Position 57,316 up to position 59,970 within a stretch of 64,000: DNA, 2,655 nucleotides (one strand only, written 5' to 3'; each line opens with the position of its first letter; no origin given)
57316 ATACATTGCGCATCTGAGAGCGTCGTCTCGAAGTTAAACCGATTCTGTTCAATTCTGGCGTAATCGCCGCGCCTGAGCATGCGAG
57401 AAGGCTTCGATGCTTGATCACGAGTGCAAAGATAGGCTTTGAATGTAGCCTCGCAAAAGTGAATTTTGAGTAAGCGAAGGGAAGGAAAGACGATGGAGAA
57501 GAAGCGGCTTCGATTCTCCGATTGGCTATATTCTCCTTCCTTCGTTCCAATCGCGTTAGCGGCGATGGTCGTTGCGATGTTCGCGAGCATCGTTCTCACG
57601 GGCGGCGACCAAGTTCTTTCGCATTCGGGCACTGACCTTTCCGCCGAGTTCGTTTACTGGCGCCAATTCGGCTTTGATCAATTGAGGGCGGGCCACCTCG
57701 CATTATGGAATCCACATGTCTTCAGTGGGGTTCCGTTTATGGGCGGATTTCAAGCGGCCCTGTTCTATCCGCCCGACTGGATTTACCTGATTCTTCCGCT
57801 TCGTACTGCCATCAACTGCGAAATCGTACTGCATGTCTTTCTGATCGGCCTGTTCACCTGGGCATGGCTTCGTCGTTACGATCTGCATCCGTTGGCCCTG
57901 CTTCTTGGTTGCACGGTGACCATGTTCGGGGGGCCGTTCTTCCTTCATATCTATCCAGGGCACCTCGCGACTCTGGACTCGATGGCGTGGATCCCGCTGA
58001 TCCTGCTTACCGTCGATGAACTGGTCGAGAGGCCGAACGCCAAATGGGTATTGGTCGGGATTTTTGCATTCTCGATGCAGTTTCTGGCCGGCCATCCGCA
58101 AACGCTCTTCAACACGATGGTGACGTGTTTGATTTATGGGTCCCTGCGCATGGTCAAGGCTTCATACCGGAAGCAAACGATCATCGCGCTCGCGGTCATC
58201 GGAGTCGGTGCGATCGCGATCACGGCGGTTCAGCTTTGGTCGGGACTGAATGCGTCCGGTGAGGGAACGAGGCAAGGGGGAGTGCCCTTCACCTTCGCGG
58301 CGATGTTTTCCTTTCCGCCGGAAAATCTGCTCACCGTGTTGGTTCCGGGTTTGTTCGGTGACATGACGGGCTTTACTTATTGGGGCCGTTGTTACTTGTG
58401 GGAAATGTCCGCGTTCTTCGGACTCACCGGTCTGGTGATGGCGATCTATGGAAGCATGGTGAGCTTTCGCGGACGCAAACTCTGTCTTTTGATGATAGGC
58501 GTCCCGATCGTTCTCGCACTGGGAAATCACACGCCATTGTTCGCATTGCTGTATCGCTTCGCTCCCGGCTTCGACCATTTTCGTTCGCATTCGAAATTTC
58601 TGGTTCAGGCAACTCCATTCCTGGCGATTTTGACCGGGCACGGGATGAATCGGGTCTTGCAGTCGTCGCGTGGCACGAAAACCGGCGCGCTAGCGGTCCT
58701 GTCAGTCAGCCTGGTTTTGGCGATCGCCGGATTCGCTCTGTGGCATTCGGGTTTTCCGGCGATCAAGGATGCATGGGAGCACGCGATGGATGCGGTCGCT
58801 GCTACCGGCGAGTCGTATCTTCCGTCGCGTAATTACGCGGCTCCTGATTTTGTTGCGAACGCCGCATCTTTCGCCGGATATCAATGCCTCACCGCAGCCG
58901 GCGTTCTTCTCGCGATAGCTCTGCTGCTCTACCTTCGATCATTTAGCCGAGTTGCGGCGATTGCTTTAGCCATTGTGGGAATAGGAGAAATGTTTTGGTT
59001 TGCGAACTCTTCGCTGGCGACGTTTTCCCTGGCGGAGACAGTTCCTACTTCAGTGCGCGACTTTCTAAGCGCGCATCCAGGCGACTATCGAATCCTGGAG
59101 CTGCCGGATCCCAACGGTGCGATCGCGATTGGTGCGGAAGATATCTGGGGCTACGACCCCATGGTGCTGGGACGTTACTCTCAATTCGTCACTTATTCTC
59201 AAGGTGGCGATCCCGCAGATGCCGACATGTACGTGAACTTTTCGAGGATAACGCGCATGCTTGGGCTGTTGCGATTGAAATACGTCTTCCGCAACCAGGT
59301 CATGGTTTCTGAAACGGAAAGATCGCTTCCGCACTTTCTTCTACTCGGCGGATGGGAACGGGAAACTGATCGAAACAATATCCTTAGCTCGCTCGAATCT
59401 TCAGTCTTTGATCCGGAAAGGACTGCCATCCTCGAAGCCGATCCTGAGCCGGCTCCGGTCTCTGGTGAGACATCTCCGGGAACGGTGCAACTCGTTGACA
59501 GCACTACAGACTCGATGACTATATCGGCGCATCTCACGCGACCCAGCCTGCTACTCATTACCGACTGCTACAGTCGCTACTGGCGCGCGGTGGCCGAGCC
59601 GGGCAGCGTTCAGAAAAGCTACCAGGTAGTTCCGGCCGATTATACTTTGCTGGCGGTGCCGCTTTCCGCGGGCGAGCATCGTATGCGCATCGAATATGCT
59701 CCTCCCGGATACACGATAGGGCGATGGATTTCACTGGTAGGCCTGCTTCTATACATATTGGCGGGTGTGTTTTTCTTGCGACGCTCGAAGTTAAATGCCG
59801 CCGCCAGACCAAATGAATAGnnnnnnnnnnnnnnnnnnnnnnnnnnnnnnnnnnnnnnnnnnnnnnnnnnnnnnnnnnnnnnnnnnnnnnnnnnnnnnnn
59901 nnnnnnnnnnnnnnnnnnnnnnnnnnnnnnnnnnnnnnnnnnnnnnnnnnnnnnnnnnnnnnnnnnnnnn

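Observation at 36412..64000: Secreted S53-peptidase / BNR-protein cluster interleaved with three GT-C glycosyltransferase-like genes: candidate protein O-glycosylation + surface protease system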

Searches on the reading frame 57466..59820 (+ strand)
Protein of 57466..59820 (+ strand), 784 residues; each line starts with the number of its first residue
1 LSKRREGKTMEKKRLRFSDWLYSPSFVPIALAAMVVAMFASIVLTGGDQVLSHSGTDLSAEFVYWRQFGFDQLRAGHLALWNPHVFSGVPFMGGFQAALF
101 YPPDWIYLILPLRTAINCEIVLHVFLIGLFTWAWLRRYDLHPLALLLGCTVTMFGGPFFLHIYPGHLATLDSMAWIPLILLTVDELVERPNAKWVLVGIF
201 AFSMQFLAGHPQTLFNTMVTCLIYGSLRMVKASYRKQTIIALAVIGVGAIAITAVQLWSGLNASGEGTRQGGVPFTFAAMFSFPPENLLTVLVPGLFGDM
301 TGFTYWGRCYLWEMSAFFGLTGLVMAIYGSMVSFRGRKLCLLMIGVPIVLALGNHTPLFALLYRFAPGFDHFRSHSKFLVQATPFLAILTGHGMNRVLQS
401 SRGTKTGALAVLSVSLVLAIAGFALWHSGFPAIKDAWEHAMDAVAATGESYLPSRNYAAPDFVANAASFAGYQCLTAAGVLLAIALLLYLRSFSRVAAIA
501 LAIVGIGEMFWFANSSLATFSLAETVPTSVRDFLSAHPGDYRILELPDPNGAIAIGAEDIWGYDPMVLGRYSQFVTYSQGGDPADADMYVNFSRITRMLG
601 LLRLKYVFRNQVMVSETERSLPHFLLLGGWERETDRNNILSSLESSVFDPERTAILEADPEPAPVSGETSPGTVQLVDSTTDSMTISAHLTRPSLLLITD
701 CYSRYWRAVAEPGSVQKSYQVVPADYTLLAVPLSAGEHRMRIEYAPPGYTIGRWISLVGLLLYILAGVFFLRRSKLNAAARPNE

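Call 6: search_protein_families(library=pfam, proteins=[window:57466-59820:+], max_evalue=0.01)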
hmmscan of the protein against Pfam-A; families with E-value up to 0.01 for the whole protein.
window:57466-59820:+ (784 aa): 1 family
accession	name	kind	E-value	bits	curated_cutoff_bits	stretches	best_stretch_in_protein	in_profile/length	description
PF09586.16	YfhO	-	2.1e-06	26.9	28.5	1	684-756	768-835/835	Bacterial membrane protein YfhO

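Call 7: search_protein_families(library=ncbifam, proteins=[window:57466-59820:+], max_evalue=0.1)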
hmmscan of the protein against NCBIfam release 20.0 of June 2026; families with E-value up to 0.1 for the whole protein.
window:57466-59820:+ (784 aa): 2 families
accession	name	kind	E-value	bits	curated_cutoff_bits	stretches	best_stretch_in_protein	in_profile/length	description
NF047590.1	GlcsyltransPgfM2Strep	equivalog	4.5e-09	35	1500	2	701-765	815-875/884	glycosyltransferase PgfM2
NF047589.1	GlcsyltransPgfM1Strep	equivalog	5.3e-05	21.4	1400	1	691-763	878-947/955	glycosyltransferase PgfM1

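Call 16: search_solved_structures(query=window:57466-59820:+, max_evalue=10)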
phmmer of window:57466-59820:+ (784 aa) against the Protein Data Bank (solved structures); distinct sequences matched with E-value up to 10: 2.
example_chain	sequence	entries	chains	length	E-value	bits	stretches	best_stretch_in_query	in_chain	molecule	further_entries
3k01_A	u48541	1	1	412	0.51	11.7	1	396-483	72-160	Acarbose/maltose binding protein GacH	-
3jzj_A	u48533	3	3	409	0.54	11.6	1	397-483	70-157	Acarbose/maltose binding protein GacH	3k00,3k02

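Call 38: find_homologous_proteins(query=window:57466-59820:+)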
Query window:57466-59820:+ (784 aa): 486 proteins with E <= 0.001 among 8000 candidates; the best 120 are listed.
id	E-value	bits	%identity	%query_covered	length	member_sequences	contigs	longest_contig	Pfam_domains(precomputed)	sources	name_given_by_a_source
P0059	0.0e+0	1320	72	99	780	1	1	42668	PF09586.17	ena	-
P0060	0.0e+0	1291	73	96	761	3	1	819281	PF09586.17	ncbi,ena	-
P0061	0.0e+0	1289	73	98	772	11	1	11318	PF09586.17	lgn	-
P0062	0.0e+0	1286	73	98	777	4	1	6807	PF09586.17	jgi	jgi:hypothetical protein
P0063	0.0e+0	1281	75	94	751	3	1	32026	PF09586.17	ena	-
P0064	0.0e+0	1263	71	97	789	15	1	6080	PF09586.17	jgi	jgi:hypothetical protein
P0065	0.0e+0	1237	72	95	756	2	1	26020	PF09586.17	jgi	jgi:hypothetical protein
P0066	0.0e+0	1199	70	94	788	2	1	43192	PF09586.17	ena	-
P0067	0.0e+0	1175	82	78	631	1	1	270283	-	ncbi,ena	-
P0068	0.0e+0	1163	67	96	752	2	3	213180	-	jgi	jgi:hypothetical protein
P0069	0.0e+0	1162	65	99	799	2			PF09586.17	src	-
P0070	0.0e+0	1157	67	94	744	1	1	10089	-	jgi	-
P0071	0.0e+0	1152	64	99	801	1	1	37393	PF09586.17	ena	-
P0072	0.0e+0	1100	62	98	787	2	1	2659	PF09586.17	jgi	-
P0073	0.0e+0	1068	62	97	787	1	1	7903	-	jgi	jgi:hypothetical protein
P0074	0.0e+0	1027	99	59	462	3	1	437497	-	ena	-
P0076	2.4e-280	950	57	96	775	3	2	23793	PF09586.17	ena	-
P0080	9.0e-273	925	55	96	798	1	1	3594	PF09586.17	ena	-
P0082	6.6e-272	923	54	99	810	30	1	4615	PF09586.17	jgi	jgi:hypothetical protein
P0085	4.6e-271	920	55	99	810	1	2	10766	PF09586.17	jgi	-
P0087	1.6e-269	915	54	98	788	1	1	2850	PF09586.17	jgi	-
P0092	1.6e-260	885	53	95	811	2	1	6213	PF09586.17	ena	-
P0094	1.7e-258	878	54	95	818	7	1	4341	PF09586.17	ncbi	-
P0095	2.3e-255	868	52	96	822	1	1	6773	PF09586.17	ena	-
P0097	2.9e-251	854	53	95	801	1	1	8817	PF09586.17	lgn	-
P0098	4.7e-248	844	52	95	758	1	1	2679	PF09586.17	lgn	-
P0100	7.5e-247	840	51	95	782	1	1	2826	PF09586.17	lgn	-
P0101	2.6e-246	838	51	93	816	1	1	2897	PF09586.17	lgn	-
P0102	2.8e-243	828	50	95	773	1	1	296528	PF09586.17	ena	-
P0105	1.7e-241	822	51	98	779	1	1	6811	PF09586.17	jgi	jgi:hypothetical protein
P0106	2.6e-238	811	51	95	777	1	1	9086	PF09586.17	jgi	jgi:hypothetical protein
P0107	2.3e-236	805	50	97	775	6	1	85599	PF09586.17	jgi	jgi:hypothetical protein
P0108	2.6e-235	802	51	97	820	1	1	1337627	-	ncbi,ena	-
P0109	1.8e-232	792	51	97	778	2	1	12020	PF09586.17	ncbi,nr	ncbi:MAG TPA: hypothetical protein VEJ86_12800 [Candidatus Binataceae bacterium]|nr:hypothetical pro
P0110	4.2e-227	774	48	97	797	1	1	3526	PF09586.17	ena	-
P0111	4.6e-225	768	51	96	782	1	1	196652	PF09586.17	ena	-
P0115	1.3e-218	746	44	99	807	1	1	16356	PF09586.17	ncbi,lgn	-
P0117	1.2e-215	736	44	97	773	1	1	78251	PF09586.17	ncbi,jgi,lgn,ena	ncbi:MAG: YfhO family protein [Syntrophales bacterium]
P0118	1.8e-215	736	72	58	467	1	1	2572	PF09586.17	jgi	-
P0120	1.5e-210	720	45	96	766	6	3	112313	PF09586.17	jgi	jgi:hypothetical protein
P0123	4.0e-208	712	45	96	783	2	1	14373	PF09586.17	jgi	-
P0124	9.9e-208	710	46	97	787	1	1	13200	PF09586.17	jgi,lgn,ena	-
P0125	3.3e-207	709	44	96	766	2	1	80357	PF09586.17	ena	-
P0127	9.2e-206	704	46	93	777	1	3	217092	PF09586.17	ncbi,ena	-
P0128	1.4e-204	700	46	93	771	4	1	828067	PF09586.17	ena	-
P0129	3.3e-204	699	44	96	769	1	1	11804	PF09586.17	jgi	jgi:hypothetical protein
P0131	1.2e-202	693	44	94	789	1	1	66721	PF09586.17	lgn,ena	-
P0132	1.9e-202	693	44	94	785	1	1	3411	PF09586.17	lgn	-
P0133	2.7e-202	692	44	97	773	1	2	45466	PF09586.17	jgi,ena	-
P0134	3.1e-202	692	46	96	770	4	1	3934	PF09586.17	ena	-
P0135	8.7e-202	691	44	96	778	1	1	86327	PF09586.17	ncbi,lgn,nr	ncbi:MAG: hypothetical protein JXR37_21225 [Kiritimatiellae bacterium]|nr:hypothetical protein [Kiri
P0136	9.2e-202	691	43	97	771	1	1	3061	PF09586.17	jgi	jgi:hypothetical protein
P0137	5.5e-201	688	43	95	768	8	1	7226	PF09586.17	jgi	jgi:hypothetical protein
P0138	9.8e-201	687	45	94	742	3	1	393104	PF09586.17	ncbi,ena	-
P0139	1.3e-200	687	46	95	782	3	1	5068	PF09586.17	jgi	-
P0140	1.8e-200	686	44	96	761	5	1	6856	PF09586.17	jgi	jgi:hypothetical protein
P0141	2.0e-200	686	43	93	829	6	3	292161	PF09586.17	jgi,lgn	jgi:hypothetical protein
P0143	3.0e-200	686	44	96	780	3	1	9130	PF09586.17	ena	-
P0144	5.4e-200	685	44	96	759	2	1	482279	PF09586.17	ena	-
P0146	8.0e-200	684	43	95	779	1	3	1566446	PF09586.17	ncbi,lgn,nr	ncbi:MAG: hypothetical protein PHS93_07405 [Candidatus Omnitrophica bacterium]|nr:hypothetical prote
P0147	3.8e-199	682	46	94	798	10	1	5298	PF09586.17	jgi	-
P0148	5.2e-199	681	46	94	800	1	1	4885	PF09586.17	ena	-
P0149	5.5e-199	681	44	94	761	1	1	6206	PF09586.17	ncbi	-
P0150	5.9e-199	681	44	94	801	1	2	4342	PF09586.17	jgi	-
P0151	2.1e-198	679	44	97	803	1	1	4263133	-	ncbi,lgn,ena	-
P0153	4.4e-198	678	45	92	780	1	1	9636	PF09586.17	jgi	jgi:hypothetical protein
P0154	4.9e-198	678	44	96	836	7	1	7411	PF09586.17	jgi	-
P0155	2.7e-197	676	44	94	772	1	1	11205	PF09586.17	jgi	-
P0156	8.2e-197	674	42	96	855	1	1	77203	PF09586.17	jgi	jgi:hypothetical protein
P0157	1.2e-196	674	43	95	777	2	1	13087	PF09586.17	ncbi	-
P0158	1.2e-196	674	44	94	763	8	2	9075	PF09586.17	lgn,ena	-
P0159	2.0e-196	673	43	96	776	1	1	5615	PF09586.17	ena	-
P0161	2.5e-196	673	44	98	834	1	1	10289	PF09586.17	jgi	jgi:hypothetical protein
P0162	3.7e-196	672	45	93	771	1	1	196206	PF09586.17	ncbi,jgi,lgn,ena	-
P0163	7.8e-195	668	45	93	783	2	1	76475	PF09586.17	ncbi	-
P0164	1.0e-194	667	45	94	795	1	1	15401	PF09586.17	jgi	-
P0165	1.6e-194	667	43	98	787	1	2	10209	PF09586.17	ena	-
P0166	4.4e-194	665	44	92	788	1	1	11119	PF09586.17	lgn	-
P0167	5.8e-194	665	43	93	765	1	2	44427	PF09586.17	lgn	-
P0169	1.6e-193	663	44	94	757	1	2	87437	PF09586.17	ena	-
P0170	6.5e-193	661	42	96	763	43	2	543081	PF09586.17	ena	-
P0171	8.2e-193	661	44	94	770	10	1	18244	PF09586.17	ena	-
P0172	8.4e-193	661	43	98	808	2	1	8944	PF09586.17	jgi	-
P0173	2.7e-192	659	43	96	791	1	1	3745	PF09586.17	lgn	-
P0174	3.2e-192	659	42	95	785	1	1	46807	PF09586.17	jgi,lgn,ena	-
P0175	4.5e-192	659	46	97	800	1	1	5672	PF09586.17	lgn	-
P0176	4.9e-192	658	44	92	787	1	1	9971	PF09586.17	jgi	jgi:hypothetical protein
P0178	1.1e-191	657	42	100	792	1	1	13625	PF09586.17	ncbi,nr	ncbi:MAG: YfhO family protein [Desulfobacterales bacterium]|nr:YfhO family protein [Desulfobacterale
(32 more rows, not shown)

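Call 39: find_encoding_contigs(protein=P0151, flank=10000, max_places=1)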
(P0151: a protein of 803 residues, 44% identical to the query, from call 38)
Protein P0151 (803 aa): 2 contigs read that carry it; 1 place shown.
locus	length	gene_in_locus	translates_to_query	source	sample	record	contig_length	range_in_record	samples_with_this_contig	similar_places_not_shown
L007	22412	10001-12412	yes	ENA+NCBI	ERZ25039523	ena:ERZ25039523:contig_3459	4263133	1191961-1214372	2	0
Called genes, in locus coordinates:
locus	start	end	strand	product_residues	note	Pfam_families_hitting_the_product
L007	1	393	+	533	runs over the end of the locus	-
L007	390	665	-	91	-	-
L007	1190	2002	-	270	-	PF05175:MTS, PF13489:Methyltransf_23, PF01209:Ubie_methyltran, PF06325:PrmA (weak), PF08241:Methyltransf_11, PF08242:Methyltransf_12, PF13649:Methyltransf_25, PF13847:Methyltransf_31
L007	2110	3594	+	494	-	PF09852:DUF2079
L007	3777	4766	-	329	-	PF00535:Glycos_transf_2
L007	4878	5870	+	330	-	PF00106:adh_short (faint), PF01073:3Beta_HSD, PF01370:Epimerase, PF02719:Polysacc_synt_2, PF04321:RmlD_sub_bind, PF16363:GDP_Man_Dehyd, PF13460:NAD_binding_10, PF07993:NAD_binding_4 (weak)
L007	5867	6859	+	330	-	PF01408:GFO_IDH_MocA, PF03447:NAD_binding_3 (weak), PF22725:GFO_IDH_MocA_C3, PF02894:GFO_IDH_MocA_C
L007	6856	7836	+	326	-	PF00288:GHMP_kinases_N, PF08544:GHMP_kinases_C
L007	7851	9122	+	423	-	PF03721:UDPG_MGDP_dh_N, PF00984:UDPG_MGDP_dh, PF03720:UDPG_MGDP_dh_C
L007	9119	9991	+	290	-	PF00106:adh_short, PF08659:KR, PF23441:SDR (weak), PF13561:adh_short_C2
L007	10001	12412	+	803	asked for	-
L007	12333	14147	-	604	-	-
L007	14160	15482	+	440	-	PF01266:DAO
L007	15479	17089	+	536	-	-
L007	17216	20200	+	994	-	PF13185:GAF_2, PF00989:PAS, PF13426:PAS_9, PF00989:PAS, PF08447:PAS_3, PF08448:PAS_4, PF13426:PAS_9, PF00512:HisKA, +7 more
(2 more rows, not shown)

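Call 40: find_encoding_contigs(protein=P0117, flank=10000, max_places=1)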
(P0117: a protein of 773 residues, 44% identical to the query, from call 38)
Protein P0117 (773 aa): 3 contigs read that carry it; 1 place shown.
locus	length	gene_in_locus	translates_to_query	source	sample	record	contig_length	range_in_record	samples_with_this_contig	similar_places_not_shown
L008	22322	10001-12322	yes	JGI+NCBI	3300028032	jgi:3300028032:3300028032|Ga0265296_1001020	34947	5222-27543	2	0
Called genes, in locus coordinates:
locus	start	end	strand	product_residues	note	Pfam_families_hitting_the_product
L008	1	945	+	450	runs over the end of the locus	PF00890:FAD_binding_2 (faint), PF01134:GIDA (faint), PF01266:DAO (faint), PF07992:Pyr_redox_2, PF12831:FAD_oxidored, PF13738:Pyr_redox_3, PF00070:Pyr_redox, PF02852:Pyr_redox_dim, +3 more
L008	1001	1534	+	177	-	PF01035:DNA_binding_1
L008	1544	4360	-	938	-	PF00005:ABC_tran (faint), PF02463:SMC_N (faint), PF13191:AAA_16 (faint), PF13555:AAA_29 (faint), PF20703:nSTAND1 (faint), PF17760:UvrA_inter, PF17755:UvrA_DNA-bind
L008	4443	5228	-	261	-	PF00149:Metallophos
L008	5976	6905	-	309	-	PF04909:Amidohydro_2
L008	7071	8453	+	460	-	PF00202:Aminotran_3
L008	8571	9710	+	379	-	PF02771:Acyl-CoA_dh_N, PF02770:Acyl-CoA_dh_M, PF00441:Acyl-CoA_dh_1, PF22924:ACOX_C_alpha1 (weak), PF08028:Acyl-CoA_dh_2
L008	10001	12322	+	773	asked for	PF09586:YfhO (weak)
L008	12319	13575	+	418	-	PF01075:Glyco_transf_9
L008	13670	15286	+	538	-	PF13231:PMT_2 (weak)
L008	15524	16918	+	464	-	PF01116:F_bP_aldolase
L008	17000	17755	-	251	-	PF00483:NTP_transferase, PF01128:IspD, PF02348:CTP_transf_3 (weak), PF12804:NTP_transf_3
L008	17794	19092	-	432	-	PF01595:CNNM, PF00571:CBS (weak), PF03471:CorC_HlyC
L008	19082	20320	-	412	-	PF01595:CNNM, PF00571:CBS (faint), PF03471:CorC_HlyC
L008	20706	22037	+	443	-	PF02844:GARS_N, PF01071:GARS_A, PF02843:GARS_C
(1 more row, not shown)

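Call 41: find_encoding_contigs(protein=P0108, flank=10000, max_places=1)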
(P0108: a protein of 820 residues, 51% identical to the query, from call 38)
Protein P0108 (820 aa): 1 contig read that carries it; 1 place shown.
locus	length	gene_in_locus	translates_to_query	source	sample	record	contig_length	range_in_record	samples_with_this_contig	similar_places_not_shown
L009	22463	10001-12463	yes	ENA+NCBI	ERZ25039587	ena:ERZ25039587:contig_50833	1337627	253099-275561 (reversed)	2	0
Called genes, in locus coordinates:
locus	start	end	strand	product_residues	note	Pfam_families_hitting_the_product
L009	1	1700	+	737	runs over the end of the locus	PF13428:TPR_14 (faint), PF14559:TPR_19 (faint), PF13432:TPR_16 (faint), PF07719:TPR_2 (faint), PF00515:TPR_1 (faint), PF13181:TPR_8 (faint), PF23914:TPR_CcmH_CycH (faint)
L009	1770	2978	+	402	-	PF01757:Acyl_transf_3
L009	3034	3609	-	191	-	-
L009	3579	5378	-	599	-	-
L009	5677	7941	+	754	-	PF13231:PMT_2 (weak), PF13181:TPR_8 (faint), PF13428:TPR_14 (faint), PF13431:TPR_17 (faint), PF13432:TPR_16 (weak), PF13414:TPR_11 (weak), PF13432:TPR_16, PF14559:TPR_19, +6 more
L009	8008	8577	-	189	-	-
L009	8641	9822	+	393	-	-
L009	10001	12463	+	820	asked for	-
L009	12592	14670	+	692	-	PF07719:TPR_2 (faint), PF13424:TPR_12 (faint), PF13414:TPR_11 (faint), PF23914:TPR_CcmH_CycH (weak), PF13428:TPR_14 (weak), PF13432:TPR_16, PF13371:TPR_9 (weak), PF13432:TPR_16 (weak), +6 more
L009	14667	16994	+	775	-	-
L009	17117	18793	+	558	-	PF13231:PMT_2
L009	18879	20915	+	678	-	PF14559:TPR_19 (faint), PF13428:TPR_14 (faint), PF13414:TPR_11 (faint), PF13431:TPR_17 (faint), PF23914:TPR_CcmH_CycH (weak), PF13432:TPR_16, PF23914:TPR_CcmH_CycH (weak), PF13371:TPR_9 (weak), +4 more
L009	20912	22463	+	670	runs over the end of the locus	PF13431:TPR_17 (faint), PF00515:TPR_1 (faint), PF13428:TPR_14 (faint), PF13432:TPR_16, PF14559:TPR_19 (weak), PF07719:TPR_2 (weak), PF13414:TPR_11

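Call 42: find_encoding_contigs(protein=P0074, flank=10000, max_places=2)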
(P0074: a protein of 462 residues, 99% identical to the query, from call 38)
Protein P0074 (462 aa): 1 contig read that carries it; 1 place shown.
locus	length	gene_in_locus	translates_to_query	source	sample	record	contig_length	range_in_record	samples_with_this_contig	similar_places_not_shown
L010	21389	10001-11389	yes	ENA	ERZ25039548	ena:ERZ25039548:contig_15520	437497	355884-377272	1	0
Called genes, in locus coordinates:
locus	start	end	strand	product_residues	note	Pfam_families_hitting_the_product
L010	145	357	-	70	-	-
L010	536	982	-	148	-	-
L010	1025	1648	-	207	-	PF10282:Lactonase (faint)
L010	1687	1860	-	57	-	-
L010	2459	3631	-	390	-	-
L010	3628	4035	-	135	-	-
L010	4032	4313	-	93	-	-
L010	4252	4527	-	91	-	-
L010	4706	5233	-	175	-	PF09286:Pro-kuma_activ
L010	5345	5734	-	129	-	-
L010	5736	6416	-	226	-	-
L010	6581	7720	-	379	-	-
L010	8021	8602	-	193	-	-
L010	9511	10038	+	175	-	-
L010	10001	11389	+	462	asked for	-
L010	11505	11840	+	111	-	PF09586:YfhO (weak)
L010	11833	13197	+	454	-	-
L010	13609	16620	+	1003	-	-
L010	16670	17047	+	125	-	-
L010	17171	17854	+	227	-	PF13489:Methyltransf_23, PF13847:Methyltransf_31 (faint), PF08241:Methyltransf_11, PF08242:Methyltransf_12 (weak), PF13649:Methyltransf_25 (weak)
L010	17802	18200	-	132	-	PF26629:GT2_TM_C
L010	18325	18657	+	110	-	-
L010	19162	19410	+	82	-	-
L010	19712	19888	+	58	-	-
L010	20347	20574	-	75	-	-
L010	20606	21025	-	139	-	-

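Call 58: search_solved_structures(query=A2, max_evalue=10)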
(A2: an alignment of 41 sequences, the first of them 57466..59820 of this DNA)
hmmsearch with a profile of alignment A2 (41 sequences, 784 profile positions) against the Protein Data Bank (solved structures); distinct sequences matched with E-value up to 10: 3.
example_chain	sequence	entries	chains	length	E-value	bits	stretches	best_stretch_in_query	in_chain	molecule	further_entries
9s2e_YB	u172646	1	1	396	0.85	11.1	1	600-690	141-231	Probable splicing factor YJU2B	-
8ail_I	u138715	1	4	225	1.4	10.3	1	635-669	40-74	Uracil-DNA glycosylase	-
3zoq_A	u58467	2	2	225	3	9.3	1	634-669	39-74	URACIL-DNA GLYCOSYLASE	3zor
